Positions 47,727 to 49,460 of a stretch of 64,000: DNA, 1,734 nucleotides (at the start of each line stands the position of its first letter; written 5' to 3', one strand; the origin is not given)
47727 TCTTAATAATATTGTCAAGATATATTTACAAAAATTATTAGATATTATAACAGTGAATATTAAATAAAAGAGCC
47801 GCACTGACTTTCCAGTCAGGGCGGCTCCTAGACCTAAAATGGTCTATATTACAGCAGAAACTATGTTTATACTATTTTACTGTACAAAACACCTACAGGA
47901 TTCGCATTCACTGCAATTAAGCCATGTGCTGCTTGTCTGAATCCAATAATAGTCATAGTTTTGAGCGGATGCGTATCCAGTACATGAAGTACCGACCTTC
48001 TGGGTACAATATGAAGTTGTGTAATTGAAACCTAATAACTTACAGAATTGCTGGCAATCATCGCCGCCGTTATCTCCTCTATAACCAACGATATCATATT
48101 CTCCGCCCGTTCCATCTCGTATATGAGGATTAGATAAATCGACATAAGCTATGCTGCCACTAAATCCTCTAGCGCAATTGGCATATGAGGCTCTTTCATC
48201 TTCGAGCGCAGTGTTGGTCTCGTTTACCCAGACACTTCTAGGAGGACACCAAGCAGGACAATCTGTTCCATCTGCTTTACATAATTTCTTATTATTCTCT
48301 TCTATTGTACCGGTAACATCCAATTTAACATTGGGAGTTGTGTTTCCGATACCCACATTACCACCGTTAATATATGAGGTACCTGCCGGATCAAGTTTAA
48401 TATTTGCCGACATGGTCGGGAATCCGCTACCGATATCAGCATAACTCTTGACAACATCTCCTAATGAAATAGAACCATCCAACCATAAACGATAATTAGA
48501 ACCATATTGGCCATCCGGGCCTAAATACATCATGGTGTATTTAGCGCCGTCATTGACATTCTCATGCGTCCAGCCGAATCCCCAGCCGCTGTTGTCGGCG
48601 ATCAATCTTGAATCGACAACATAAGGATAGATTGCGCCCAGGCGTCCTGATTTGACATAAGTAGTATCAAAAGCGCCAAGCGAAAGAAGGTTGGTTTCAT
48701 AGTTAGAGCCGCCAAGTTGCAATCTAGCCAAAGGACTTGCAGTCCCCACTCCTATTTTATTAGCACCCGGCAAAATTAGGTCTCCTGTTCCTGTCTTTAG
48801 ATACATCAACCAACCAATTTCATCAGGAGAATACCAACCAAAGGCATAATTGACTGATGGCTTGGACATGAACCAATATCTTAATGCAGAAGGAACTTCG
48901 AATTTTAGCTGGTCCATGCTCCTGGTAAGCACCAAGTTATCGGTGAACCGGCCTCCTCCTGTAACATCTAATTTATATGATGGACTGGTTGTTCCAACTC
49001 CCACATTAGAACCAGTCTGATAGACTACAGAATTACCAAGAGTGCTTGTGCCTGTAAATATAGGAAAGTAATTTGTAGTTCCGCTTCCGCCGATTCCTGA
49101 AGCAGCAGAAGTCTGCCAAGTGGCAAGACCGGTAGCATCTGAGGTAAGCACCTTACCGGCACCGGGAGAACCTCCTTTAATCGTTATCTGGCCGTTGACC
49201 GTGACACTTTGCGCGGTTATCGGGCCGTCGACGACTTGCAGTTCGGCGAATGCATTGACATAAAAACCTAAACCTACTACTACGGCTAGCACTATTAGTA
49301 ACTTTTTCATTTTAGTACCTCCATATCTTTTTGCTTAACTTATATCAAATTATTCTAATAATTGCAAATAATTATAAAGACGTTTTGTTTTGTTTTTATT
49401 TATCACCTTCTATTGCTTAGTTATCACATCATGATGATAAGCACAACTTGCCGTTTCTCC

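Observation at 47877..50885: Tandem secreted paralogs: near-identical 5' ends including the RBS, but unrelated Cys-rich C-terminal tips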

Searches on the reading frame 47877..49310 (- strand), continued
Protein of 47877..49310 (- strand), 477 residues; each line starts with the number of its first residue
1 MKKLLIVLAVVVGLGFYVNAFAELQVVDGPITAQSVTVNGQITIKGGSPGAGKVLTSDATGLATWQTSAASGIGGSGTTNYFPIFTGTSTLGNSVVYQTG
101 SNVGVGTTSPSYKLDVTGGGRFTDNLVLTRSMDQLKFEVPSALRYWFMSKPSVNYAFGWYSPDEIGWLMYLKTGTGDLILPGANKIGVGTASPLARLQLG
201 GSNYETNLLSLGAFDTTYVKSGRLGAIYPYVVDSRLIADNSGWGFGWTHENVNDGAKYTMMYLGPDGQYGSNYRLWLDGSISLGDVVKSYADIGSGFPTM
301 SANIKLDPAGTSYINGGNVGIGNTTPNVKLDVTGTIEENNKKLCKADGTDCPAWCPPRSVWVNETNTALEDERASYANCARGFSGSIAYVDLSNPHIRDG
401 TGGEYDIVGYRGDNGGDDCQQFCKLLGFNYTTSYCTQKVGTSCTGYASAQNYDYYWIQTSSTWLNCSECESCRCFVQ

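Call 86: search_solved_structures(query=A6, max_evalue=1, show_alignments=2)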
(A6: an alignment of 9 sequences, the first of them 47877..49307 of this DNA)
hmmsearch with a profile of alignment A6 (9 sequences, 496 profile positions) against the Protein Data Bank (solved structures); distinct sequences matched with E-value up to 1: 4.
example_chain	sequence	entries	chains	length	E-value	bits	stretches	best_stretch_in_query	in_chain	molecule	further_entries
8ond_A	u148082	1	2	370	4e-09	39.4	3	293-336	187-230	bd2133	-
8ojn_C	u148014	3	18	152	7.5e-06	28.6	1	294-351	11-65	Cell wall surface anchor family protein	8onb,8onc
8ol4_A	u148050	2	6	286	0.0031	20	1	307-342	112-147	Cell wall surface anchor family protein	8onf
8oml_A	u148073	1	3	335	0.0071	18.8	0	226-350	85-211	Cell wall surface anchor family protein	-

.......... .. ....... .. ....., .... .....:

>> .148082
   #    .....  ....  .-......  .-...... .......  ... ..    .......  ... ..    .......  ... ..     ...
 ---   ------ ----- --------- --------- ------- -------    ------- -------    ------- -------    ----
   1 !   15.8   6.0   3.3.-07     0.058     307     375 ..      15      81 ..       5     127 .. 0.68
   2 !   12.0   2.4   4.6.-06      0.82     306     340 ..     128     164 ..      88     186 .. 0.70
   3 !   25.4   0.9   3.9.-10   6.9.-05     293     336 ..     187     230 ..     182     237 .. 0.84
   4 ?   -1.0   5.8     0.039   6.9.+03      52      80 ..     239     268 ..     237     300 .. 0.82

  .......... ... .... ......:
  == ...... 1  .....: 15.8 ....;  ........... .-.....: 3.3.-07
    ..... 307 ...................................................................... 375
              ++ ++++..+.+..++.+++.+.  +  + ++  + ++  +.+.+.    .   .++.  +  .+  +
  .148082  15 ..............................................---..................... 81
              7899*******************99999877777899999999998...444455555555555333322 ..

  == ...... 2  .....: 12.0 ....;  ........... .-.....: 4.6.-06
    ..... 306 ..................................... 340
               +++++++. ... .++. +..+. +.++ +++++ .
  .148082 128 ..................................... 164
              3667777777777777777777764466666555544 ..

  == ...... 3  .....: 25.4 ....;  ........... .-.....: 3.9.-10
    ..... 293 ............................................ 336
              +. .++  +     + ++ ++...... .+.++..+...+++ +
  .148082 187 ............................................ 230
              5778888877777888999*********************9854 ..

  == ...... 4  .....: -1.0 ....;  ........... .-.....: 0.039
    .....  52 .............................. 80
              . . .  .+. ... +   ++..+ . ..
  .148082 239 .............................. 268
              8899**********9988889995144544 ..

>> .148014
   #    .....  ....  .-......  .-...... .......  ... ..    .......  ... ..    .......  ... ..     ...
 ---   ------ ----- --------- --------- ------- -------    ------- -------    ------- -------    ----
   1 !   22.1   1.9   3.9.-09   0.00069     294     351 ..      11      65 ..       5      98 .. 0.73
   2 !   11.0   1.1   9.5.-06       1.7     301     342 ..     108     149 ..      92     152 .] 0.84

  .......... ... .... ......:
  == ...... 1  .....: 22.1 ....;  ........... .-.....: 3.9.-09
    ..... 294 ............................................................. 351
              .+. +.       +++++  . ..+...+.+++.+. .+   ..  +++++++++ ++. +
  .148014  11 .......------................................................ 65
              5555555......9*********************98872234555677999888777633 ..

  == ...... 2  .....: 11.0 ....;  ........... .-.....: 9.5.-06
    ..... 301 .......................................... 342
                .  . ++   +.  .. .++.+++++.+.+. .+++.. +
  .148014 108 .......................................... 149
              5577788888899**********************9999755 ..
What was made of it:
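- On MAT (mosaic adhesive trimer) fibre superfamily: The clade profile A6 hits only MAT entries in the PDB: Bd2133 4e-9, Bd3182 7.5e-6, Bd2439 3e-3, Bd1334 7e-3 (call 86).
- A profile of the 9 closest relatives hits only Bdellovibrio MAT fibres in the whole PDB: Bd2133 4e-9, Bd3182 7.5e-6, Bd2439 3e-3, Bd1334 7e-3 (call 86). Most of each protein is fibre shaft homologous to MAT fibres (call 86).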

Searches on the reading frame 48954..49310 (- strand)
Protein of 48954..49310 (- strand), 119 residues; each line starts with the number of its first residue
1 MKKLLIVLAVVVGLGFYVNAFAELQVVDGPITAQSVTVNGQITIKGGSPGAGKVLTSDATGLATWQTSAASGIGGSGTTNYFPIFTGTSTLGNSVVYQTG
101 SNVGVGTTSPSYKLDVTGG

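Call 44: find_related_loci(query=A2, collection=genome_contigs, flank=10000)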
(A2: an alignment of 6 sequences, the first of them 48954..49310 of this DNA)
Query A2 (119 aa) in genome_contigs; peptide patterns used: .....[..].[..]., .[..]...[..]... (x = any residue, [..] = any of these).
600 stretches matched a pattern (row limit reached: there are more); 385 encode a relative of the query (tblastn E <= 1e-3); the best 80 are kept; 80 distinct loci.
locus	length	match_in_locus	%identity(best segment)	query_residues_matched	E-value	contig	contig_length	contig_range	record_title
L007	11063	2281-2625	70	1-116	2e-48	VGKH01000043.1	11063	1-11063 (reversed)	MAG: Candidatus Omnitrophota bacterium isolate K_DeepCast_250m_m2_027 K_DeepCast_250m_m2_027_Ga0194125_10012705, whole g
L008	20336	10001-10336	64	36-118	9e-27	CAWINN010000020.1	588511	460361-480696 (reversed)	MAG: uncultured Saprospiraceae bacterium isolate MFD05442.bin.2.50 genome assembly, contig: contig_9265, whole genome sh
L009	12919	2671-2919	55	36-118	2e-23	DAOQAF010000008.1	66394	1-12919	MAG TPA_asm: Bacteroidales bacterium isolate AMR_MDS_1269 NODE_276_length_66394_cov_12.642880, whole genome shotgun sequ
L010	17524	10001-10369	55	33-118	3e-22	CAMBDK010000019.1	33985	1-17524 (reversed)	MAG: Chitinophaga pinensis isolate MsH-01oct19-86 genome assembly, contig: MsH-01oct19-C2059, whole genome shotgun seque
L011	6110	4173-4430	56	35-118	5e-22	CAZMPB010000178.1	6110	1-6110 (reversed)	MAG TPA_asm: uncultured Bacteroidales bacterium isolate SRP192927_co7_46 genome assembly, contig: NODE_29893_length_6110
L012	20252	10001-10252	55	35-117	1e-21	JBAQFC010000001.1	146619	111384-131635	MAG: Minisyncoccia bacterium isolate MFD12003_ilm_asm_bin59 k127_127655, whole genome shotgun sequence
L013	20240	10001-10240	50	36-117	3e-20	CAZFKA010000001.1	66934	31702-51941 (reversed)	MAG TPA_asm: uncultured Bifidobacterium sp. isolate SRP257259_co1_49 genome assembly, contig: NODE_389_length_66934_cov_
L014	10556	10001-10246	55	36-119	8e-20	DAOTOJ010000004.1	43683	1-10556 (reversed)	MAG TPA_asm: Candidatus Paceibacterota bacterium isolate AMR_MDS_2872 NODE_955_length_43683_cov_22.589232, whole genome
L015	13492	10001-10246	55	35-118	3e-19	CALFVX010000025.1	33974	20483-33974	MAG: uncultured Endomicrobia bacterium isolate H1_Bin_MAXBIN__072_1 genome assembly, contig: c_000000009076, whole genom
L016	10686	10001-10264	52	36-119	1e-18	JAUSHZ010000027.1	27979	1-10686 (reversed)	MAG: bacterium isolate E14_metabat.bin.214 E14_k141_653651, whole genome shotgun sequence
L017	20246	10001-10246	57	36-118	1e-18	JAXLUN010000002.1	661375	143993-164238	MAG: Chitinophagales bacterium isolate STL-BAC31 C1.111.fa-2, whole genome shotgun sequence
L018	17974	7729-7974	55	35-118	4e-18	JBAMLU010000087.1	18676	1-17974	MAG: bacterium isolate MAG13 ExploCarb_3808S_S2_744_length_18676_cov_3, whole genome shotgun sequence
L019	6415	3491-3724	52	40-119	1e-17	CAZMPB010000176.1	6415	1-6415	MAG TPA_asm: uncultured Bacteroidales bacterium isolate SRP192927_co7_46 genome assembly, contig: NODE_27739_length_6415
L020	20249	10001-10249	49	35-119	3e-17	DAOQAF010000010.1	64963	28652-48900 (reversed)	MAG TPA_asm: Bacteroidales bacterium isolate AMR_MDS_1269 NODE_294_length_64963_cov_11.759198, whole genome shotgun sequ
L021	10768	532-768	53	35-114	7e-17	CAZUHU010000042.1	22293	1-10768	MAG TPA_asm: uncultured Chitinophaga sp. isolate SRP189682_co1_467 genome assembly, contig: NODE_4035_length_22293_cov_7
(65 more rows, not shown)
